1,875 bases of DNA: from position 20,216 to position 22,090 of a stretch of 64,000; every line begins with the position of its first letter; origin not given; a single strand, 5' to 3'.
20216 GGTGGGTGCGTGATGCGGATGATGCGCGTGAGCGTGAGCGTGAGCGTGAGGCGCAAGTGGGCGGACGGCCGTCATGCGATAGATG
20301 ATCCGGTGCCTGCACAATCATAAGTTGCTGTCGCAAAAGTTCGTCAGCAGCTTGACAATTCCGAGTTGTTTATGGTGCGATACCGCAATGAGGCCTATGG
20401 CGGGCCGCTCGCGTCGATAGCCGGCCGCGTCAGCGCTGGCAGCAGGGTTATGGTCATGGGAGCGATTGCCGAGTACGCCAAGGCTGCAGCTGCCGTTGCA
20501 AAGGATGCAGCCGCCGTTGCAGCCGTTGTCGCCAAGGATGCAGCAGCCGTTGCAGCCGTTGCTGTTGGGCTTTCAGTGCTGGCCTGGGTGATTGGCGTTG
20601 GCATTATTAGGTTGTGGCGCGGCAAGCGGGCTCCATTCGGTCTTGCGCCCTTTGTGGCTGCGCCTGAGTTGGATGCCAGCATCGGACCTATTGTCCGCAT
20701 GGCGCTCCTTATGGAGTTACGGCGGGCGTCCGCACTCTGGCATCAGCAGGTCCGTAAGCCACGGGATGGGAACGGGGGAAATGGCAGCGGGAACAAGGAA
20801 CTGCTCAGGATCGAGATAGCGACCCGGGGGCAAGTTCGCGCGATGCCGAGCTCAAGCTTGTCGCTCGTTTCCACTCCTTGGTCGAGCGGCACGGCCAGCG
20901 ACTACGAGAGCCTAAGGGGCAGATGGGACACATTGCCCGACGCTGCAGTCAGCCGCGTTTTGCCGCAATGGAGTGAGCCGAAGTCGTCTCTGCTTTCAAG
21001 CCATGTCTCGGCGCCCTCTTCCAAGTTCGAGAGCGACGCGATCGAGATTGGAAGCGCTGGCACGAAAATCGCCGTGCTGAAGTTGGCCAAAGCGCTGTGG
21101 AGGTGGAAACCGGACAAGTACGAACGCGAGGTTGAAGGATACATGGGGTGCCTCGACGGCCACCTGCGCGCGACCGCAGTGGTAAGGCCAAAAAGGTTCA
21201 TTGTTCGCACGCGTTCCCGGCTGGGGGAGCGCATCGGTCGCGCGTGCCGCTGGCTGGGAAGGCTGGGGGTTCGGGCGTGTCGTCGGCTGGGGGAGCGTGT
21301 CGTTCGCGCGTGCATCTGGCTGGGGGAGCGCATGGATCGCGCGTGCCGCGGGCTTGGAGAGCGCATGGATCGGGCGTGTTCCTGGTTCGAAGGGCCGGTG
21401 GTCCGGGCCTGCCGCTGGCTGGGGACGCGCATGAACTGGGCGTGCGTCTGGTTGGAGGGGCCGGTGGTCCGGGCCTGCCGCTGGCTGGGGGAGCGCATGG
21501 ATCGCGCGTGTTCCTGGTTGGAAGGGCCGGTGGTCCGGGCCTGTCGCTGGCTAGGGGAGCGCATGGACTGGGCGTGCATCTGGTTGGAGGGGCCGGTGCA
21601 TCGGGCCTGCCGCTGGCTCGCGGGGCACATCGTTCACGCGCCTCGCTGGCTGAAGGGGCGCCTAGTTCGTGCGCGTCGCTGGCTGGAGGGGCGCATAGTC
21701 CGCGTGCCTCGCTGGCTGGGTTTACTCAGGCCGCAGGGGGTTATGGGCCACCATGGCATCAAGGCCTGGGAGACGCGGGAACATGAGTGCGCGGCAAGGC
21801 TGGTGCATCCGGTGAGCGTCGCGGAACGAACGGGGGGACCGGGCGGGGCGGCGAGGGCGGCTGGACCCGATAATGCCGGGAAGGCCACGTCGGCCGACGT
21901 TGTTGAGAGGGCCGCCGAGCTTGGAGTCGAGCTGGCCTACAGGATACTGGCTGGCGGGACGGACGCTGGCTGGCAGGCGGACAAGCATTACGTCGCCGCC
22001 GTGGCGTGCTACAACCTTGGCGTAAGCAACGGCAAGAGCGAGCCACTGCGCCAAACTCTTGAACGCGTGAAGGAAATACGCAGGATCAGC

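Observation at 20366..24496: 1376-codon compositionally mosaic ORF: GC-rich membrane-anchored repeat head fused to an AT-rich helical/TPR-like body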

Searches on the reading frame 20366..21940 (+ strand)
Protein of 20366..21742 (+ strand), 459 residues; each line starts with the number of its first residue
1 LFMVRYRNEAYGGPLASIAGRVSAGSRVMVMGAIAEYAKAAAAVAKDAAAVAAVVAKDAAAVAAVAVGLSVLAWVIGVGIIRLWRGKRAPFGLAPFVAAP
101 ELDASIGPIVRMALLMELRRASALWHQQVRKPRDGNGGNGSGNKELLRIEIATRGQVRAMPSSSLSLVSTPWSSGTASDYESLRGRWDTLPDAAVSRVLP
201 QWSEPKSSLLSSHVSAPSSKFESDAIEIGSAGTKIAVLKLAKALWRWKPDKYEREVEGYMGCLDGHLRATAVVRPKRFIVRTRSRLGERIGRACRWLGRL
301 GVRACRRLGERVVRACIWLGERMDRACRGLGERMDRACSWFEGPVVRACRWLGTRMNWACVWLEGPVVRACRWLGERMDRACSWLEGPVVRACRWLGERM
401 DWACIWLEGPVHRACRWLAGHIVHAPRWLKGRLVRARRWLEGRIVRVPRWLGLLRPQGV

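Call 15: find_homologous_proteins(query=window:20366-21742:+, max_evalue=0.01)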
Query window:20366-21742:+: 8000 candidates shared short words with the query, none scored E <= 0.01.

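Call 44: search_protein_families(library=pfam, proteins=[window:20366-21742:+], max_evalue=5)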
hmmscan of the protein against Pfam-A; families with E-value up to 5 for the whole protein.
window:20366-21742:+ (459 aa): 0 families

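Call 55: predict_structure(alignment_id=A3)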
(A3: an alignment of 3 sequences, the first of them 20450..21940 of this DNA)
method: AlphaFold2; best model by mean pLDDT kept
length: 497 residues; sequences in the alignment: 3
mean_pLDDT: 41.1   pTM: 0.27
mean pLDDT of the five models: 41.1, 40.7, 40.3, 38.8, 38.4
residues with pLDDT >= 90: 0; 70-90: 10; 50-70: 149; < 50: 338
segments of 3 or more residues with pLDDT < 50: 53-259, 356-388, 390-393, 395-397, 414-485, 487-497
pLDDT, mean of each block of 10 residues (from residue 1): 60 65 60 54 55 41 27 33 42 41 35 30 22 21 25 26 27 24 23 25 36 35 31 27 24 41 55 57 63 66 66 69 62 54 54 48 44 33 44 50 58 40 27 28 33 28 30 34 47 35
secondary structure, 60 per line:
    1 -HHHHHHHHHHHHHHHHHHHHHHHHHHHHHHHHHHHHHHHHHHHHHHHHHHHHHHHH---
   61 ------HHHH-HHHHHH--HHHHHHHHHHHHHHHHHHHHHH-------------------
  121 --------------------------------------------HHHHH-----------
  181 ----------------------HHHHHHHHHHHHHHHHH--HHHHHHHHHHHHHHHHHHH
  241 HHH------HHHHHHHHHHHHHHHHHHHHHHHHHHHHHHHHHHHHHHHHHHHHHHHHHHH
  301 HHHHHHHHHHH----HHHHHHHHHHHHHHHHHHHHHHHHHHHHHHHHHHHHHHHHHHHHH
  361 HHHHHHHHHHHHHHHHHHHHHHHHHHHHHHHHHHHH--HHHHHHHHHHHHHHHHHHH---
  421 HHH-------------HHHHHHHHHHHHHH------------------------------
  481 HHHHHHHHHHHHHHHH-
elements in order: H2-57 H67-70 H72-77 H80-101 H165-169 H203-219 H222-243 H250-311 H316-396 H399-417 H437-450 H481-496
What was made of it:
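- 20735..21031 (+): Variable Ser/Gly/Pro-rich linker (residues ~124-222), probably disordered. AF2 pLDDT 21-36 and no secondary structure (call 55).
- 21035..21208 (+): Conserved helical segment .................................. (residues 224-281). Helical in the AF2 model at low confidence (call 55).
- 21209..21736 (+): Sixteen in-register 33-bp repeats with 66/132-bp super-periods, encoding 11-mers of consensus A-C-R-W-L-G/E-G/E-R/P-V/M-V/D-R; net charge +23, 12 Cys, ~15 Trp. AF2 gives long helices at pLDDT 55-69 (call 55).
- On Hendecad (11/22-mer) amphipathic lipid-binding helices: AF2 gives helices at pLDDT 55-69 (call 55).
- The head has no recognisable fold: AF2 mean pLDDT is 41 with a 3-sequence alignment (call 55).
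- Tried and rejected: AF2 of head plus array had mean pLDDT 41 (call 55), too poor for a fold search.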
